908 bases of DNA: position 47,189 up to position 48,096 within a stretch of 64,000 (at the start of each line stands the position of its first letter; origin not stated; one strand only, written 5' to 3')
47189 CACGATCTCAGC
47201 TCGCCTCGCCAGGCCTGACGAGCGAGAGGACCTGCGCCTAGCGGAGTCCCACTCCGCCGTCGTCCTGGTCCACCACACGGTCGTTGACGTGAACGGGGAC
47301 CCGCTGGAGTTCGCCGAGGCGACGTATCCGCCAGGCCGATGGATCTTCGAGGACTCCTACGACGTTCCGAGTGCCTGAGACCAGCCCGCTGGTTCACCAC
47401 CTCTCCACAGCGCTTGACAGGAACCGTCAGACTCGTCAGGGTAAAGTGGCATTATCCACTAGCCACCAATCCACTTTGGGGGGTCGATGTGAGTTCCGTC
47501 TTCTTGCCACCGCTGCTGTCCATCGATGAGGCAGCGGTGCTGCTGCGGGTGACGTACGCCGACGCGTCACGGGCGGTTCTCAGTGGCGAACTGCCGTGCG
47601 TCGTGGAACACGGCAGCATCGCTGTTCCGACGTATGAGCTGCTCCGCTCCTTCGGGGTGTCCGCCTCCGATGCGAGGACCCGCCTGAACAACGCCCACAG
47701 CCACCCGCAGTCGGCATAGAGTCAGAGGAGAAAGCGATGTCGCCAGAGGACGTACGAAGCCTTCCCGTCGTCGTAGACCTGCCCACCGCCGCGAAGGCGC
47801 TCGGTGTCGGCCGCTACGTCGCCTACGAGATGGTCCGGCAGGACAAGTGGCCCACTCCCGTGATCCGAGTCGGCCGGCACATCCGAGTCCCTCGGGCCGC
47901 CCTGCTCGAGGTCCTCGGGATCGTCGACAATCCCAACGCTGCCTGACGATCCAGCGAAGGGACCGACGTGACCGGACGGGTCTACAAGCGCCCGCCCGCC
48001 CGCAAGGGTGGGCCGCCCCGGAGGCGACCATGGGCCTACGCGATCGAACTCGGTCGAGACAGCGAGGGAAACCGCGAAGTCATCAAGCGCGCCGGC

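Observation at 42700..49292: AICE-like integration module at tRNA-Met with non-canonical cargo and no identifiable attL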

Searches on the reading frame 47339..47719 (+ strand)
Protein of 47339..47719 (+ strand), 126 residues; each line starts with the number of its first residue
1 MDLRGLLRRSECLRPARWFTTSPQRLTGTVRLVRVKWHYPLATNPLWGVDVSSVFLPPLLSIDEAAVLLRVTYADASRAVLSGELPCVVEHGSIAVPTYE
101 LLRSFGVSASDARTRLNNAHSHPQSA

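Call 9: search_protein_families(library=pfam, proteins=[window:47339-47719:+], max_evalue=0.01)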
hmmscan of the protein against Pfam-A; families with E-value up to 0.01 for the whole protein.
window:47339-47719:+ (126 aa): 1 family
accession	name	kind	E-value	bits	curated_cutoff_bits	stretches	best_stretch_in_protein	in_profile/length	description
PF12728.13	HTH_17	-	0.00088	19.9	27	1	59-102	1-44/51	Helix-turn-helix domain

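Call 10: search_protein_families(library=ncbifam, proteins=[window:47339-47719:+], max_evalue=0.01)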
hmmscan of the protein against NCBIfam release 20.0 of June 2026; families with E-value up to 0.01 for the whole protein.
window:47339-47719:+ (126 aa): 0 families

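Call 53: search_protein_families(library=padloc, proteins=[window:47339-47719:+], max_evalue=0.01)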
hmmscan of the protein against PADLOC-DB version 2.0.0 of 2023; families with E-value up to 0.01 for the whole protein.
window:47339-47719:+ (126 aa): 0 families

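Call 54: search_protein_families(library=phrogs, proteins=[window:47339-47719:+], max_evalue=0.001)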
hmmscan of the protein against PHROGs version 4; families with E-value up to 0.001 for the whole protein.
window:47339-47719:+ (126 aa): 0 families

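Call 122: search_dna_similar(query=window:47339-47719:+, collection=plasmids, mode=protein, max_rows=12, max_evalue=0.01)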
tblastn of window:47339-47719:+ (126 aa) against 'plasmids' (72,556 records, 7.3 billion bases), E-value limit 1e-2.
No match.

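Call 130: search_protein_families(library=pfam, proteins=[L061:4393-4899:+], max_evalue=0.001)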
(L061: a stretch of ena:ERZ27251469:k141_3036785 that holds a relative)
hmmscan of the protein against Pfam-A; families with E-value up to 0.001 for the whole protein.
L061:4393-4899:+ (169 aa): 10 families
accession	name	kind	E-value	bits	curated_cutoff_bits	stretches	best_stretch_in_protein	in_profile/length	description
PF13565.12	HTH_32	-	1.8e-15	57.7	33.7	1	32-107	1-73/73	Homeodomain-like domain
PF13518.12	HTH_28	-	2.8e-15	56.5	25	1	4-56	1-52/52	Helix-turn-helix domain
PF13384.12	HTH_23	-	7.8e-13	48.3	24.6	1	3-48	5-49/50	Homeodomain-like domain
PF13551.12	HTH_29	-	4e-09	36.9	28.1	1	16-57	11-55/64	Winged helix-turn helix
PF13011.12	LZ_Tnp_IS481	-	5.8e-07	30.2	22.2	1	12-68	21-78/85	leucine-zipper of insertion element IS481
PF01527.26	HTH_Tnp_1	-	1e-06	29.3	24.1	1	3-51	10-57/75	Transposase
PF06056.18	Terminase_5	-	2.7e-05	24.4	20.3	1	18-50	15-46/58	Putative ATPase subunit of terminase (gpP-like)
PF13542.12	HTH_Tnp_ISL3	-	0.00025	20.9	27.4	1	16-40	27-50/51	Helix-turn-helix domain of transposase family ISL3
PF00665.32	rve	-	0.00055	20.6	32.6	0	132-167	3-38/102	Integrase core domain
PF08281.18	Sigma70_r4_2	-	0.00091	19.3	25.7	0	2-39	12-49/54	Sigma-70, region 4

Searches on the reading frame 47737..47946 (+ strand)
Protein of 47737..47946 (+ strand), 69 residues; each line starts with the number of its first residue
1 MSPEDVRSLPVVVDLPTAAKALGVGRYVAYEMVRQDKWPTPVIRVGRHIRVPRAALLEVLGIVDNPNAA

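Call 9: search_protein_families(library=pfam, proteins=[window:47737-47946:+], max_evalue=0.01)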
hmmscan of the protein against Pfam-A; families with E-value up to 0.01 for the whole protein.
window:47737-47946:+ (69 aa): 1 family
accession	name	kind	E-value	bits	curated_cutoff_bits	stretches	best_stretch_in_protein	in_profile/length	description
PF12728.13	HTH_17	-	8.6e-07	29.6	27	1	16-60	5-47/51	Helix-turn-helix domain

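Call 10: search_protein_families(library=ncbifam, proteins=[window:47737-47946:+], max_evalue=0.01)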
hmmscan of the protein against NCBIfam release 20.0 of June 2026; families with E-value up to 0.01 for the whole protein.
window:47737-47946:+ (69 aa): 1 family
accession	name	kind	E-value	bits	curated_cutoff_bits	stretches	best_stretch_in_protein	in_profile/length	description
TIGR01764.1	excise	domain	1.6e-05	25.2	28.8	1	17-58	6-45/49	excisionase family DNA-binding protein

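Call 53: search_protein_families(library=padloc, proteins=[window:47737-47946:+], max_evalue=0.01)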
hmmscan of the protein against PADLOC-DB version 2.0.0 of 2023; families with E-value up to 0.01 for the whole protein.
window:47737-47946:+ (69 aa): 1 family
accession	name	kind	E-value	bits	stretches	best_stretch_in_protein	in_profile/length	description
PDLC04133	mad1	-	1.3e-05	23.4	1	15-58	8-49/60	mads_1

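Call 54: search_protein_families(library=phrogs, proteins=[window:47737-47946:+], max_evalue=0.001)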
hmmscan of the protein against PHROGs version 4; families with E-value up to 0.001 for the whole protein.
window:47737-47946:+ (69 aa): 2 families
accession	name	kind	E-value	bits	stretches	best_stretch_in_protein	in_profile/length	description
phrog_32619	-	unknown function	1.8e-10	42.1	1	4-63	5-64/104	-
phrog_66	-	integration and excision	0.00012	22.9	1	7-58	88-138/412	excisionase and transcriptional regulator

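Call 130: search_protein_families(library=pfam, proteins=[L061:4393-4899:+], max_evalue=0.001)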
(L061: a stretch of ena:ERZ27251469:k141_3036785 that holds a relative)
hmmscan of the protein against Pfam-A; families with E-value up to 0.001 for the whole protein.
L061:4393-4899:+ (169 aa): 10 families
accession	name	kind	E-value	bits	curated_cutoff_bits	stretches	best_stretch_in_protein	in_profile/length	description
PF13565.12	HTH_32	-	1.8e-15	57.7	33.7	1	32-107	1-73/73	Homeodomain-like domain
PF13518.12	HTH_28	-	2.8e-15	56.5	25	1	4-56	1-52/52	Helix-turn-helix domain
PF13384.12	HTH_23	-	7.8e-13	48.3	24.6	1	3-48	5-49/50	Homeodomain-like domain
PF13551.12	HTH_29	-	4e-09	36.9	28.1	1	16-57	11-55/64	Winged helix-turn helix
PF13011.12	LZ_Tnp_IS481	-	5.8e-07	30.2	22.2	1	12-68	21-78/85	leucine-zipper of insertion element IS481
PF01527.26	HTH_Tnp_1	-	1e-06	29.3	24.1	1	3-51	10-57/75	Transposase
PF06056.18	Terminase_5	-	2.7e-05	24.4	20.3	1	18-50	15-46/58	Putative ATPase subunit of terminase (gpP-like)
PF13542.12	HTH_Tnp_ISL3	-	0.00025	20.9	27.4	1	16-40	27-50/51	Helix-turn-helix domain of transposase family ISL3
PF00665.32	rve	-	0.00055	20.6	32.6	0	132-167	3-38/102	Integrase core domain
PF08281.18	Sigma70_r4_2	-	0.00091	19.3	25.7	0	2-39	12-49/54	Sigma-70, region 4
